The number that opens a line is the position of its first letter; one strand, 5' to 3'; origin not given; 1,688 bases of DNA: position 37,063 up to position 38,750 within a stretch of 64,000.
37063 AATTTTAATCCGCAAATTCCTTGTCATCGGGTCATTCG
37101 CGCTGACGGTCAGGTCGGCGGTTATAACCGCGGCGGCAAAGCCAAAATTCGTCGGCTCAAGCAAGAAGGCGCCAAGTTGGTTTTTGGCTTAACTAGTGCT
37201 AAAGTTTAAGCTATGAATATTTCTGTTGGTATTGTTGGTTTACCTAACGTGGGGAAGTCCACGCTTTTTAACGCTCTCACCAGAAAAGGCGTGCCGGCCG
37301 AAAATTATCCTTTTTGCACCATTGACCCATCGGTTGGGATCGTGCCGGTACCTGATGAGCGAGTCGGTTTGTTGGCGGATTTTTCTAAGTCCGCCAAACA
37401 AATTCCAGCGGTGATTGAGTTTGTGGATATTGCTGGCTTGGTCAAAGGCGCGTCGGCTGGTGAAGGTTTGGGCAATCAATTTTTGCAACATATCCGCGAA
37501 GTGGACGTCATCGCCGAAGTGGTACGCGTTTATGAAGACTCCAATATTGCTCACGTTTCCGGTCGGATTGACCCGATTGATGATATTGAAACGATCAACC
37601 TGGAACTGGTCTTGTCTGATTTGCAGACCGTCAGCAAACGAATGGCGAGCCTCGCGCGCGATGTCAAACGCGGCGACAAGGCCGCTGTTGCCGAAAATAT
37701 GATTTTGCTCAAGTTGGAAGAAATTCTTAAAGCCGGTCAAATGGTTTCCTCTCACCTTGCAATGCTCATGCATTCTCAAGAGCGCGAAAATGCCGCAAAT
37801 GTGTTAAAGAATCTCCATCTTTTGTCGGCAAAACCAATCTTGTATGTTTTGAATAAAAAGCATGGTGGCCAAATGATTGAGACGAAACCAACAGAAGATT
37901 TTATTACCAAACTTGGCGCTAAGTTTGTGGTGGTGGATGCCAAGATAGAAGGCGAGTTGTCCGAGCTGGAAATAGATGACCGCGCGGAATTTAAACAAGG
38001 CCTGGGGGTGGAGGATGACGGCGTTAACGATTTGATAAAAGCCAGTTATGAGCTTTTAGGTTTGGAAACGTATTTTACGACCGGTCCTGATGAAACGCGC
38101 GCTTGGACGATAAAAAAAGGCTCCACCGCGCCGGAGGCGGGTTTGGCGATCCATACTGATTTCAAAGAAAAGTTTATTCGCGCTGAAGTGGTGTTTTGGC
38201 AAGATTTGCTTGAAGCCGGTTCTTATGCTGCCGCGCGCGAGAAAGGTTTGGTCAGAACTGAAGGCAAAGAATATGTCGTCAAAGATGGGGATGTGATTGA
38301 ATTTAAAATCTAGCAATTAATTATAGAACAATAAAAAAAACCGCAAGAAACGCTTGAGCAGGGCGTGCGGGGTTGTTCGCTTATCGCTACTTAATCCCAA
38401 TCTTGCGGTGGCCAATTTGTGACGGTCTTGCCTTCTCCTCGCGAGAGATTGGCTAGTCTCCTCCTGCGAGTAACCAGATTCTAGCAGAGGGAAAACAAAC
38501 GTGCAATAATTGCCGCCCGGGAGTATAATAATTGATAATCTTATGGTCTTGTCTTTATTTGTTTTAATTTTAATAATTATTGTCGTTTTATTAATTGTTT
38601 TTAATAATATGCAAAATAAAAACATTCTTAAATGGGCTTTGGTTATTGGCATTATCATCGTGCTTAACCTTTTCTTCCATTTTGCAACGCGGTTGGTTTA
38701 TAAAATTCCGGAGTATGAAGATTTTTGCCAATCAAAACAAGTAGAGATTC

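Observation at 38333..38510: Candidate small RNA gene on the minus strand with perfect -35/-10 spacing and U8 terminator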

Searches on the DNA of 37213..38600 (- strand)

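Call 4: search_rna_families(source=window, start=38250, end=38600, threshold=evalue, max_evalue=10, show_alignments=5)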
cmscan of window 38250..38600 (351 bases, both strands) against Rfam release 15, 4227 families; matches with E-value up to 10: 1.
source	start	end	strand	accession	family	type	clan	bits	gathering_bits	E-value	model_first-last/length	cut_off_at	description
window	38261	38366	+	RF02155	NCRUPAR_2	Gene; lncRNA;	-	22.2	80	2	1-99/99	no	Non-protein coding RNA, upstream of F2R/PAR1 conserved region 2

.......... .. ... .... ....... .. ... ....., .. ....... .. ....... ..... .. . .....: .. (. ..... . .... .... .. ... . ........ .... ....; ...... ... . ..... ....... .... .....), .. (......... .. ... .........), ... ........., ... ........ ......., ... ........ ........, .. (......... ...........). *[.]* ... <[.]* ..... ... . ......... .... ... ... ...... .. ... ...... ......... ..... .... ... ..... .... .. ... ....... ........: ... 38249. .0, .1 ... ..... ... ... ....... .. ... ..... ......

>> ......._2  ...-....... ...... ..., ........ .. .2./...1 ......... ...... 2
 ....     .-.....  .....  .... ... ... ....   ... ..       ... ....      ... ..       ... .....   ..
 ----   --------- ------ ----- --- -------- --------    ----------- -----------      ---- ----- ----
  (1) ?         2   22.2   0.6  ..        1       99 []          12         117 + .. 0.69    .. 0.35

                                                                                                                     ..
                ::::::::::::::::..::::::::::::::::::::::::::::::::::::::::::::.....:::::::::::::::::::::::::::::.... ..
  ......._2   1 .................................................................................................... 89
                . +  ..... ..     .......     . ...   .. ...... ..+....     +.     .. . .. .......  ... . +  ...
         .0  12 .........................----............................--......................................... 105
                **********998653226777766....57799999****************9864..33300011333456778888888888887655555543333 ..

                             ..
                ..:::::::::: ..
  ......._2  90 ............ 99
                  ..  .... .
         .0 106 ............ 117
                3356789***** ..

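Call 43: search_dna_similar(query=window:38320-38520:-, collection=phages, mode=distant, max_evalue=1)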
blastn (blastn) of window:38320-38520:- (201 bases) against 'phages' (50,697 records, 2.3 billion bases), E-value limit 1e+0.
No match.

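Call 44: search_dna_similar(query=window:38320-38520:-, collection=plasmids, mode=distant, max_evalue=1)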
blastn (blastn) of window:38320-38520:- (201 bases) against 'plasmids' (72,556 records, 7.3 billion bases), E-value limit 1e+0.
No match.
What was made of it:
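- Tried and rejected: No match in phage or plasmid collections (calls 43, 44).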

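Call 65: search_rna_families(source=L045, start=4900, end=5300, threshold=evalue, max_evalue=10, show_alignments=4)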
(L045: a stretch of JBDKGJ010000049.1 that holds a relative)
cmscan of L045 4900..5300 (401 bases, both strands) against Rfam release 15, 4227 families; matches with E-value up to 10: 4.
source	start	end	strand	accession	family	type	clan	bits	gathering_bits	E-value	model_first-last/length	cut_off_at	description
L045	5191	5251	-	RF03794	MIR5298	Gene; miRNA;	-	18.6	70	2.6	1-80/80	no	MIR5298 microRNA precursor family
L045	4946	5000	-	RF00849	mir-60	Gene; miRNA;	-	17.9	67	0.66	1-72/72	no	mir-60 microRNA precursor family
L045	4943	5003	-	RF00932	mir-471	Gene; miRNA;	-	14.4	80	5.7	1-66/66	no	mir-471 microRNA precursor family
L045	5026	5281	-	RF02267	Vax2os1_2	Gene; lncRNA;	-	4.7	55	3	247-466/466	no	Vax2os1 conserved region 2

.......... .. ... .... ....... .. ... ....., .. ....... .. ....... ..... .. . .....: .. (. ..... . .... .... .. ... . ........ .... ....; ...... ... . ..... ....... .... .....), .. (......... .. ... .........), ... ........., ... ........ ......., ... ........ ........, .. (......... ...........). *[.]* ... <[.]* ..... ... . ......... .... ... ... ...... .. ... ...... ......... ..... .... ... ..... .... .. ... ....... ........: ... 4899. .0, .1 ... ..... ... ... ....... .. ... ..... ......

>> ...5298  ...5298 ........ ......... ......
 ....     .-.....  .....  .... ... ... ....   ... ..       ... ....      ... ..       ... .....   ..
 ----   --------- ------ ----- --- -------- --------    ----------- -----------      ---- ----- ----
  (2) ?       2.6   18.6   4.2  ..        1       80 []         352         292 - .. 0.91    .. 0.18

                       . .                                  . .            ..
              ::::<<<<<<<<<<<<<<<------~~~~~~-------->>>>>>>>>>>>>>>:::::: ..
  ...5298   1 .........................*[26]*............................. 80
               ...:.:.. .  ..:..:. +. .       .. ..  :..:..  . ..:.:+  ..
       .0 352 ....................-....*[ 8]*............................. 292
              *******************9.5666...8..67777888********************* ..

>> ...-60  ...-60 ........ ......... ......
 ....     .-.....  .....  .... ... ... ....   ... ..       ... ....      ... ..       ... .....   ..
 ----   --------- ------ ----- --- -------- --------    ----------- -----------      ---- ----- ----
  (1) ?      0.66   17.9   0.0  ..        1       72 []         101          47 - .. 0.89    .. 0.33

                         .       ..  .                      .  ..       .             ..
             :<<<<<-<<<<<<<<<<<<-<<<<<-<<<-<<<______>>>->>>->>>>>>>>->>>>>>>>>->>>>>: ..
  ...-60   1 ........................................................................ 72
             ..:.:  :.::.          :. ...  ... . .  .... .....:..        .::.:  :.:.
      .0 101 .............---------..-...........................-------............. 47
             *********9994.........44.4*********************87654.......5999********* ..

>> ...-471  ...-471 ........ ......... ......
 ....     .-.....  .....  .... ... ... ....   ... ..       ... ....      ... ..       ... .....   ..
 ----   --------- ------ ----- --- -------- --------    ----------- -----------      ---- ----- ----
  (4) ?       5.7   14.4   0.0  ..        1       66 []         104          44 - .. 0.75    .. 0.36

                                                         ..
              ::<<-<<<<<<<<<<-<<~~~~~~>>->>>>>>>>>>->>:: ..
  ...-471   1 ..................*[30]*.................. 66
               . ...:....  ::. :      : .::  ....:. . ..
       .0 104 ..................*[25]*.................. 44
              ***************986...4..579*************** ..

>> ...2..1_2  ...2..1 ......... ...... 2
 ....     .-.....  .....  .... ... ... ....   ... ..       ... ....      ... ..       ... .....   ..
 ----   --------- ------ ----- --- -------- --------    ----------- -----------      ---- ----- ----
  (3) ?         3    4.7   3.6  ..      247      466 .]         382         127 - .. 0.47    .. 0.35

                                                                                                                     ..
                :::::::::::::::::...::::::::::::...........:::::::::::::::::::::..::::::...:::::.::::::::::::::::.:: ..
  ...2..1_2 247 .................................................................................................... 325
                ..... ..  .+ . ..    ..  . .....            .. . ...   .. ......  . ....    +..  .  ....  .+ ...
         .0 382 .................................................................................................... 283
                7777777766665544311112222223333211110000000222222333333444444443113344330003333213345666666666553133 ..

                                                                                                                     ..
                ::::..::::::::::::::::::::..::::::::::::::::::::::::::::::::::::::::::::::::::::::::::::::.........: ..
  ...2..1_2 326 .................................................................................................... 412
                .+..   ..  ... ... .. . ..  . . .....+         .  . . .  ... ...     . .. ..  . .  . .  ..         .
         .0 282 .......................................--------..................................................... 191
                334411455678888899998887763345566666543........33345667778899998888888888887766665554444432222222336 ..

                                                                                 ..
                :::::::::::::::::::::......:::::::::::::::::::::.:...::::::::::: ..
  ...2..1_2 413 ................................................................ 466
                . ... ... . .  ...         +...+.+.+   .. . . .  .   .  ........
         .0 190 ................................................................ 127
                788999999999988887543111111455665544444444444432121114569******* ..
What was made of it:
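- On Rfam housekeeping RNAs (SRP RNA, 6S, tmRNA, RNase P, 5S rRNA): There was no relevant hit at E <= 10 in 351-nt and 401-nt searches (calls 4, 65).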

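Call 72: build_rna_model(alignment_id=A3, structure=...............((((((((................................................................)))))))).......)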
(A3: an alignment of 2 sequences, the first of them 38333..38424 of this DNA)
Model R1 built from alignment A3 (2 sequences, 102 columns); structure: as given.
model positions 102; base pairs 8; branch points 0; effective number of sequences 1.54; information 0.59 bits per position. Calibrated on 0.2 Mb of random sequence (short: E-values are rough).
structure used (alignment columns):
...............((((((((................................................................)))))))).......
